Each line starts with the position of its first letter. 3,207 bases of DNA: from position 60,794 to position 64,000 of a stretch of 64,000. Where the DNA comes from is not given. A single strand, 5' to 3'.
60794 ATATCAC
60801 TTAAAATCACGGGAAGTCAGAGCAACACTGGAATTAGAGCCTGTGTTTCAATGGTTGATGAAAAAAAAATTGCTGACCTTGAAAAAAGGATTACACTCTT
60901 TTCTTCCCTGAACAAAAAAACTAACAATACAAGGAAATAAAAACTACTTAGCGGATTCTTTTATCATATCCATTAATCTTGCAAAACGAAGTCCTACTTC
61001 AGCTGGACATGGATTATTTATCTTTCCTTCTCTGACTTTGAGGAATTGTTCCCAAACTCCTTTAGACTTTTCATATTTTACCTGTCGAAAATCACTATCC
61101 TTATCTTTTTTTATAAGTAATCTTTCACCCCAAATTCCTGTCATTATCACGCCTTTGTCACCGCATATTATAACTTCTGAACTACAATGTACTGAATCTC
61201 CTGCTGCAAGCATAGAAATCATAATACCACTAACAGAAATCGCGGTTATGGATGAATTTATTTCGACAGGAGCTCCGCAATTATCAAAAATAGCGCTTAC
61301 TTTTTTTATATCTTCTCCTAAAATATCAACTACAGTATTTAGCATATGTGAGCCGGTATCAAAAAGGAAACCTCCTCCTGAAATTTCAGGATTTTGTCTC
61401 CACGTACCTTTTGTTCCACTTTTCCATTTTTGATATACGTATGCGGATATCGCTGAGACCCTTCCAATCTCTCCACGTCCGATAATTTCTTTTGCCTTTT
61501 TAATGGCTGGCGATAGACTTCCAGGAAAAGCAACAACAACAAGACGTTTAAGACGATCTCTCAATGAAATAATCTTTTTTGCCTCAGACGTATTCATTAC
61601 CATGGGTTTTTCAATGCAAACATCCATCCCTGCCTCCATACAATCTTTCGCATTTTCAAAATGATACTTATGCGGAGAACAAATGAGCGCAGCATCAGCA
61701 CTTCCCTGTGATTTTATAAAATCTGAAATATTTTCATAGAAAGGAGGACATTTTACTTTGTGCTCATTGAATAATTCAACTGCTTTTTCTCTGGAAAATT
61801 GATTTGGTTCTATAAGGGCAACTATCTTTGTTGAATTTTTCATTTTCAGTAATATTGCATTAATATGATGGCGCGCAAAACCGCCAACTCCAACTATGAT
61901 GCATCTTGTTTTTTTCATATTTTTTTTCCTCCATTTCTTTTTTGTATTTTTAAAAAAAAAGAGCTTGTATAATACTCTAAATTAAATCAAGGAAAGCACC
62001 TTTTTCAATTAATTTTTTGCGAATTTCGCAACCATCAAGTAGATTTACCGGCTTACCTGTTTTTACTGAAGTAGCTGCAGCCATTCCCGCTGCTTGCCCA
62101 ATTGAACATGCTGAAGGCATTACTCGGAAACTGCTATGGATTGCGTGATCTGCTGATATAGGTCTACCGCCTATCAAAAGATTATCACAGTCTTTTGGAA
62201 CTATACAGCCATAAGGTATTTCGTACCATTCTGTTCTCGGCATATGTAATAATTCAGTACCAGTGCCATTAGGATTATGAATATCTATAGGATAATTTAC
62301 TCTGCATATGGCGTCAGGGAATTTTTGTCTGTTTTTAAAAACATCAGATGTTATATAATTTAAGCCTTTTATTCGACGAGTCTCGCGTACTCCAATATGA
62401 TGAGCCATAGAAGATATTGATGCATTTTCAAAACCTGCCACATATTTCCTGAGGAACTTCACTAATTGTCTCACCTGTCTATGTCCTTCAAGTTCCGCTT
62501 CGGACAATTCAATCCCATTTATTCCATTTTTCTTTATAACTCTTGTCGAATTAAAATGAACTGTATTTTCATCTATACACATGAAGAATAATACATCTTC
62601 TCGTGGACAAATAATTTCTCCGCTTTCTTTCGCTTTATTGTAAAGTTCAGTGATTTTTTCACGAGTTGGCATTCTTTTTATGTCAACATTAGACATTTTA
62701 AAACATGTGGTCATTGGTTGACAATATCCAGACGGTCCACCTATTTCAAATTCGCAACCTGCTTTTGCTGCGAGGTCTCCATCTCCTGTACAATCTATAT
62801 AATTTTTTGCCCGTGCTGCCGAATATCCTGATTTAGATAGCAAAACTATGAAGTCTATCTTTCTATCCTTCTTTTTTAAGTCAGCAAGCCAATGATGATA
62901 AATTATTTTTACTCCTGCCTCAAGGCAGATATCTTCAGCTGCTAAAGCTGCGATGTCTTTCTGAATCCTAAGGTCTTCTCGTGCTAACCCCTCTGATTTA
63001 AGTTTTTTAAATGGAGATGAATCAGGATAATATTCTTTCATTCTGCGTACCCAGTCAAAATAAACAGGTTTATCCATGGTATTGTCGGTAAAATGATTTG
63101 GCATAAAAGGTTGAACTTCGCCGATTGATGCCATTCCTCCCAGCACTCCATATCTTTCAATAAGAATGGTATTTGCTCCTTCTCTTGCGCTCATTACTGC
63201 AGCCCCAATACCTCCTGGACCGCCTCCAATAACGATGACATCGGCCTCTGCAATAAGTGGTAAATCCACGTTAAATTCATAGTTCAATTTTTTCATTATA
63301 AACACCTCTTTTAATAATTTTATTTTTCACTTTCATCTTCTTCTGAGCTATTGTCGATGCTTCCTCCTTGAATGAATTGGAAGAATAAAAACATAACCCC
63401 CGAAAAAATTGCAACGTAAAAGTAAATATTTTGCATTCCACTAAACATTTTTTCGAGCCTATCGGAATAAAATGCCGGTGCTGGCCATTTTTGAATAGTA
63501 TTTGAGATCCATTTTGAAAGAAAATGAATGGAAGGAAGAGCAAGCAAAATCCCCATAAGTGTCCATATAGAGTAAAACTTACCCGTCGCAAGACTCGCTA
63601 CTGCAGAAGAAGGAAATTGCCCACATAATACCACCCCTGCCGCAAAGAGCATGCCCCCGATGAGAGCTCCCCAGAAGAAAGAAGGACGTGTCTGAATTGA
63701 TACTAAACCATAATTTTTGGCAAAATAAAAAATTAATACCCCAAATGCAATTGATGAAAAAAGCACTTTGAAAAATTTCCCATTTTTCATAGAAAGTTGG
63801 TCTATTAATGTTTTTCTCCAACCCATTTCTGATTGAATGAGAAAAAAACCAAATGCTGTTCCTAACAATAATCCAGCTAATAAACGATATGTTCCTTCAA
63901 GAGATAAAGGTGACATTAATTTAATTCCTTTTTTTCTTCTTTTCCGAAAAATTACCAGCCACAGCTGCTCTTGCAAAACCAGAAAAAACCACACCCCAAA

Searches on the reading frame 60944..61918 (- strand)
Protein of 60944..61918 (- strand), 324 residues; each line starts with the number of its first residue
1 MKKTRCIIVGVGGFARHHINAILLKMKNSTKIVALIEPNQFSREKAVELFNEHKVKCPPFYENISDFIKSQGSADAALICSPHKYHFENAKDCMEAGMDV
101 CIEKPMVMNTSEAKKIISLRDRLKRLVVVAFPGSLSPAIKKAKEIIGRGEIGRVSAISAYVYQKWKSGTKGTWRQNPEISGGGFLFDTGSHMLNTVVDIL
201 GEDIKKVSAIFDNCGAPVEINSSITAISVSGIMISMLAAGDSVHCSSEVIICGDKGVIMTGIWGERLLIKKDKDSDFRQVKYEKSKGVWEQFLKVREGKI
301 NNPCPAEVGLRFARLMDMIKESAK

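Call 65: search_protein_families(library=pfam, proteins=[window:60944-61918:-], max_evalue=0.01)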
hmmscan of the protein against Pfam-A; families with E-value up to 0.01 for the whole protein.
window:60944-61918:- (324 aa): 5 families
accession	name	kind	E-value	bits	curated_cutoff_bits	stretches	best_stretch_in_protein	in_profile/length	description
PF01408.29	GFO_IDH_MocA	-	3.2e-22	79.9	24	1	5-131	2-120/120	Oxidoreductase family, NAD-binding Rossmann fold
PF22725.1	GFO_IDH_MocA_C3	-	3.8e-18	66.1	27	1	140-258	2-123/124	GFO/IDH/MocA C-terminal domain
PF02894.22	GFO_IDH_MocA_C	-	1.7e-13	51.4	22.9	1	143-323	1-210/218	Oxidoreductase family, C-terminal alpha/beta domain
PF02629.25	CoA_binding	-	1.2e-05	26.4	22.3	1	2-99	2-89/97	CoA binding domain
PF22685.1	Gal80p_C-like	-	0.00016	22.3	29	1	137-213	1-80/152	Gal80p, C-terminal domain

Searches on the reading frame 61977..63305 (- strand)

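Call 65: search_protein_families(library=pfam, proteins=[window:61977-63305:-], max_evalue=0.01)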
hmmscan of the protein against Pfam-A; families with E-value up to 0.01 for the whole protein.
window:61977-63305:- (442 aa): 9 families
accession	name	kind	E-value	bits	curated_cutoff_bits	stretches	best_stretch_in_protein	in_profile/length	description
PF12831.13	FAD_oxidored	-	4.1e-109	366.1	27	1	22-432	1-416/416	FAD dependent oxidoreductase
PF00890.30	FAD_binding_2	-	9.2e-06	25.5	20.4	1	22-58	1-37/414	FAD binding domain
PF01266.30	DAO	-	1.3e-05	25.4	27.9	0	22-60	1-39/353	FAD dependent oxidoreductase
PF01946.23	Thi4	-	5.5e-05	23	26.2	1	14-62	11-60/235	Thi4 family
PF01134.28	GIDA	-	9e-05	22.1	22.1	1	22-51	1-31/391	Glucose inhibited division protein A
PF07992.20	Pyr_redox_2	-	0.00023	21.1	26.1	1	22-53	2-33/291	Pyridine nucleotide-disulphide oxidoreductase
PF13450.12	NAD_binding_8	-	0.00074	20.2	21.9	1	25-64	1-40/68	NAD(P)-binding Rossmann-like domain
PF01494.25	FAD_binding_3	-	0.0011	18.7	22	1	20-52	1-33/349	FAD binding domain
PF13738.12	Pyr_redox_3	-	0.0044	16.8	30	1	24-58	1-36/305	Pyridine nucleotide-disulphide oxidoreductase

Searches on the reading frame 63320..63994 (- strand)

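Call 65: search_protein_families(library=pfam, proteins=[window:63320-63994:-], max_evalue=0.01)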
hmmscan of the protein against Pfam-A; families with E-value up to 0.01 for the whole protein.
window:63320-63994:- (224 aa): 1 family
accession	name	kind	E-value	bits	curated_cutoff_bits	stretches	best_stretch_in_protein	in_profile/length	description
PF04143.19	Sulf_transp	-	2.1e-11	44.4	27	1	55-190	2-135/310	Sulphur transport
